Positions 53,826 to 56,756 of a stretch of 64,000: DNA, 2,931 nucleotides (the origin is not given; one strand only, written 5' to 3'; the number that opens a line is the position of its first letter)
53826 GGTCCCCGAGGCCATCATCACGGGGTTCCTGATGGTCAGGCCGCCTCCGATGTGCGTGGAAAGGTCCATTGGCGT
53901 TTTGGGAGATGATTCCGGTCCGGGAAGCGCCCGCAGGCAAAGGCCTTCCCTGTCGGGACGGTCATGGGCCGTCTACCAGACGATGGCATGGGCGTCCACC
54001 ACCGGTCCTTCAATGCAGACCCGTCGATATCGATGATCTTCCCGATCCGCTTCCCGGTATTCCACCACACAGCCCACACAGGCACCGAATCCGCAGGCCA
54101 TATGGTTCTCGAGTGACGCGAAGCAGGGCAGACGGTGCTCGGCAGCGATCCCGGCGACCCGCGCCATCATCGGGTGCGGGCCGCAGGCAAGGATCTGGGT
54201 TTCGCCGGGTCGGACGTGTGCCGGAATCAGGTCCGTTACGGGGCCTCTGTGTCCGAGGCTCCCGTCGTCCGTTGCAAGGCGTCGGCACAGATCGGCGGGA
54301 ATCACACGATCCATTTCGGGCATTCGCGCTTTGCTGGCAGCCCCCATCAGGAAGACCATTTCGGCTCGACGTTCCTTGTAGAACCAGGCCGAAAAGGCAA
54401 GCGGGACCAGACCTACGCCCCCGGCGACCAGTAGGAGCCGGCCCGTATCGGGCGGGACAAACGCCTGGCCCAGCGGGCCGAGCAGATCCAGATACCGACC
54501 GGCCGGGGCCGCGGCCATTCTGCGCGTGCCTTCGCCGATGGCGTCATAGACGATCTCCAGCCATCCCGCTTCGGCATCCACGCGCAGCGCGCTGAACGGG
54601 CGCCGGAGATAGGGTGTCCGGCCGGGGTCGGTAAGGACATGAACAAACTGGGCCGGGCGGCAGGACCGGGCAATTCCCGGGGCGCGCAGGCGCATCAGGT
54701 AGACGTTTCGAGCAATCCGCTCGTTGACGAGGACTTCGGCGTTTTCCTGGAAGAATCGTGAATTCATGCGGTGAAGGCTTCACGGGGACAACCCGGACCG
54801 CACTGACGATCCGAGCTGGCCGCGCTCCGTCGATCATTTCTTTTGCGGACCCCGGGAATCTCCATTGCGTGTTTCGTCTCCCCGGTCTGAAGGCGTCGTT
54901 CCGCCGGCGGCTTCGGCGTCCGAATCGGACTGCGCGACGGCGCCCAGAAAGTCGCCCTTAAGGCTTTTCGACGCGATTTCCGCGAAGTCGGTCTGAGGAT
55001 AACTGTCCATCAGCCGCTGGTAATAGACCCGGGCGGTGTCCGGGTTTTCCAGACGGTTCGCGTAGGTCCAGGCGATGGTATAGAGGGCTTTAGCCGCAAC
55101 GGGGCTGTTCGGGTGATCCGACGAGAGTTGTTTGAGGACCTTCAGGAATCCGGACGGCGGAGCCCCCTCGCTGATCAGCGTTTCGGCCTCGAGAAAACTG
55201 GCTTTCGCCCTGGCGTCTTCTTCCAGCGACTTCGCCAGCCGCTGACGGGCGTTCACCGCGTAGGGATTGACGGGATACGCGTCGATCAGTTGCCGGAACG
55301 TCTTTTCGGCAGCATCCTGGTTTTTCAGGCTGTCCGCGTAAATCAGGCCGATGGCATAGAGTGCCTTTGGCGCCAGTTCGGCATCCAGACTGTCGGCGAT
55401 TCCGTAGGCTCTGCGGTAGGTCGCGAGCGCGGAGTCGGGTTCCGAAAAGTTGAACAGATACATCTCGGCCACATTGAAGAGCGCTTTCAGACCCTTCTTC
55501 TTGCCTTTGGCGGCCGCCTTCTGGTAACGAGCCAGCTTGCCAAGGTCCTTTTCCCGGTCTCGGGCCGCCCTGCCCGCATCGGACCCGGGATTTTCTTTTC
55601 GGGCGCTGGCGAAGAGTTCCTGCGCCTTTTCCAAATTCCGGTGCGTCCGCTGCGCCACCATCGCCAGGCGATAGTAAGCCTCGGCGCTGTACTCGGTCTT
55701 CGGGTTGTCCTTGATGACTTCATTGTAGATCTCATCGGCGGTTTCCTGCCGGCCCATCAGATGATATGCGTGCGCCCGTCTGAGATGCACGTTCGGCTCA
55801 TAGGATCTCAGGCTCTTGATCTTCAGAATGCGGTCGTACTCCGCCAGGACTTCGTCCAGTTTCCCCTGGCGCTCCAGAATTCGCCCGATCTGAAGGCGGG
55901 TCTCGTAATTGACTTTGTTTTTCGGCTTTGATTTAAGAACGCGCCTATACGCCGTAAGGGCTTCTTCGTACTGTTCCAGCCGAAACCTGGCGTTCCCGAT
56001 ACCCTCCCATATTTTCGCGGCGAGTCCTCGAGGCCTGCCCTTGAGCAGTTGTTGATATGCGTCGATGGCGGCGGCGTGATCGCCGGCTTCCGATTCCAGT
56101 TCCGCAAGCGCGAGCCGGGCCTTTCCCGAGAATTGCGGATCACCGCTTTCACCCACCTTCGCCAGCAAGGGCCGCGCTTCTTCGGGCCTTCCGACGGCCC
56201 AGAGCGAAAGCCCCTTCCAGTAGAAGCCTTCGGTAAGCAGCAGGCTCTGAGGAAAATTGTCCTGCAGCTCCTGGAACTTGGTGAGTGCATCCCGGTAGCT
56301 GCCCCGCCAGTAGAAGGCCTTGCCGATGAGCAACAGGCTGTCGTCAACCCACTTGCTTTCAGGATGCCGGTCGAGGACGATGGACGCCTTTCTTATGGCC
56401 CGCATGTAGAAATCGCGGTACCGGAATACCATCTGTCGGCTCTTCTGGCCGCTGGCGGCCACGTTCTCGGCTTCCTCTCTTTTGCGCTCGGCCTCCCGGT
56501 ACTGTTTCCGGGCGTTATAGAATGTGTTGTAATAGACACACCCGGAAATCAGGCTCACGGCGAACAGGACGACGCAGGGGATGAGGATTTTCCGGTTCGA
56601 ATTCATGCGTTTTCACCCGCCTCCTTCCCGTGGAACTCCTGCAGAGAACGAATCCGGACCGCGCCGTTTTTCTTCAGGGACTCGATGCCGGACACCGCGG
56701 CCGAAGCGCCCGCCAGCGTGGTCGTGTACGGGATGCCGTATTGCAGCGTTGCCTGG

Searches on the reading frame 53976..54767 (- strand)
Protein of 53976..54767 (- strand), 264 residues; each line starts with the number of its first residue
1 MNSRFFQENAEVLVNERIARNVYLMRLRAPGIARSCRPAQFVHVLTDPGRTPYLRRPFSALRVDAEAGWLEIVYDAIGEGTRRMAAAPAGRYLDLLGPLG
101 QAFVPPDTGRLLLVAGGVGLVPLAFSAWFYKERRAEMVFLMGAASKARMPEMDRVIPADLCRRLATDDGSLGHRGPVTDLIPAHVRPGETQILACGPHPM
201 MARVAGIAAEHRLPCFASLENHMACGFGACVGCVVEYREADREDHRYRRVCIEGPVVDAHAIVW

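Call 6: search_protein_families(library=pfam, proteins=[window:53976-54767:-])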
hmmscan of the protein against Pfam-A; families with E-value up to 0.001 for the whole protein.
window:53976-54767:- (264 aa): 1 family
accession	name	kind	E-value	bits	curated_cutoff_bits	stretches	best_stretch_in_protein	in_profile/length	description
PF10418.14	DHODB_Fe-S_bind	-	1.4e-14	53.9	23.9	1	220-262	1-40/41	Iron-sulfur cluster binding domain of dihydroorotate dehydrogenase B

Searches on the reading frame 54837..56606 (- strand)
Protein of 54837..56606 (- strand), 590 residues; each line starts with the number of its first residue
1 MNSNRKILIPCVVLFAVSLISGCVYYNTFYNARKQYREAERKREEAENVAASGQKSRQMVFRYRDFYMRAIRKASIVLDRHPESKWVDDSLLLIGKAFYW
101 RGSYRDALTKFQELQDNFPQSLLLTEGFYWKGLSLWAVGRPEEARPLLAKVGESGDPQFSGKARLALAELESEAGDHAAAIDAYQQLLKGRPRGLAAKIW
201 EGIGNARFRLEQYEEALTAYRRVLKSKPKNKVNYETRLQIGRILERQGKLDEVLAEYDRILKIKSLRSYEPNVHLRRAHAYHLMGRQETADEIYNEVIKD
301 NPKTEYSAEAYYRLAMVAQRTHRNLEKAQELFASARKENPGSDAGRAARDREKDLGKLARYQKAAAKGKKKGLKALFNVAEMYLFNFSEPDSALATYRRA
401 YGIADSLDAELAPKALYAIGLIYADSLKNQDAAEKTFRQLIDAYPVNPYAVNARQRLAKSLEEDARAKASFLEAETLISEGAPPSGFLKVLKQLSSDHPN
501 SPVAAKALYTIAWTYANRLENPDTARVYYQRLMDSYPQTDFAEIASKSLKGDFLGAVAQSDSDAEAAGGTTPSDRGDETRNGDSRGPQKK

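Call 6: search_protein_families(library=pfam, proteins=[window:54837-56606:-])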
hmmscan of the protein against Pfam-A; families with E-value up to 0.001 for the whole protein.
window:54837-56606:- (590 aa): 16 families
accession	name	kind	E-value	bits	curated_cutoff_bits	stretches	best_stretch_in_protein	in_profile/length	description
PF13174.12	TPR_6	-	1e-34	117.2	26.3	3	507-539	2-33/33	Tetratricopeptide repeat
PF13181.12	TPR_8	-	1.4e-23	81.4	25.7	0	197-230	1-34/34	Tetratricopeptide repeat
PF13428.12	TPR_14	-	7.4e-22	76.1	23.5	0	163-193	3-33/44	Tetratricopeptide repeat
PF13424.12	TPR_12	-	7.7e-20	71.3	30.1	2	165-226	7-74/77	Tetratricopeptide repeat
PF13432.12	TPR_16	-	1.1e-19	71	32.7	2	203-263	3-60/65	Tetratricopeptide repeat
PF07719.23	TPR_2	-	1.5e-19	68.9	27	1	197-230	1-34/34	Tetratricopeptide repeat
PF14559.12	TPR_19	-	4.2e-15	56.3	25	2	135-192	1-56/68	Tetratricopeptide repeat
PF00515.34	TPR_1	-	3e-14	52.6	27.8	1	197-230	1-34/34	Tetratricopeptide repeat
PF13525.12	YfiO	-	5.4e-11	43.1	25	0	67-139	21-93/203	Outer membrane lipoprotein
PF25064.1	ARM_TT21_5th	-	1.2e-08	35.7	27.8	1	207-313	11-111/117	TT21 fifth ARM repeats domain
PF13414.12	TPR_11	-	6e-07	29.5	26.8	1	204-230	1-27/42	TPR repeat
PF22860.2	DUF7017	-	5.1e-05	23.7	27.5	0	172-269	12-106/141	Domain of unknown function (DUF7017)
PF12895.13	ANAPC3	-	6.3e-05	23.6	27.2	0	163-222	25-81/82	Anaphase-promoting complex, cyclosome, subunit 3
PF09976.15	TPR_21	-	7e-05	23.1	25.5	0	208-304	87-179/193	Tetratricopeptide repeat-like domain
PF24575.1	TPR_Slam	-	8.3e-05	23.4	35.2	0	422-469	55-99/104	Surface lipoprotein assembly modifier, N-terminal TPR repeats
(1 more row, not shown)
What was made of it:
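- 52971..56606 (-): Context downstream on the same strand: the TPR protein (54834-56606), pyrK (53973-54767) and pyrD (52971-53894). This order is conserved with carB in the split clade and in its unsplit sisters. Pfam in call 6.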
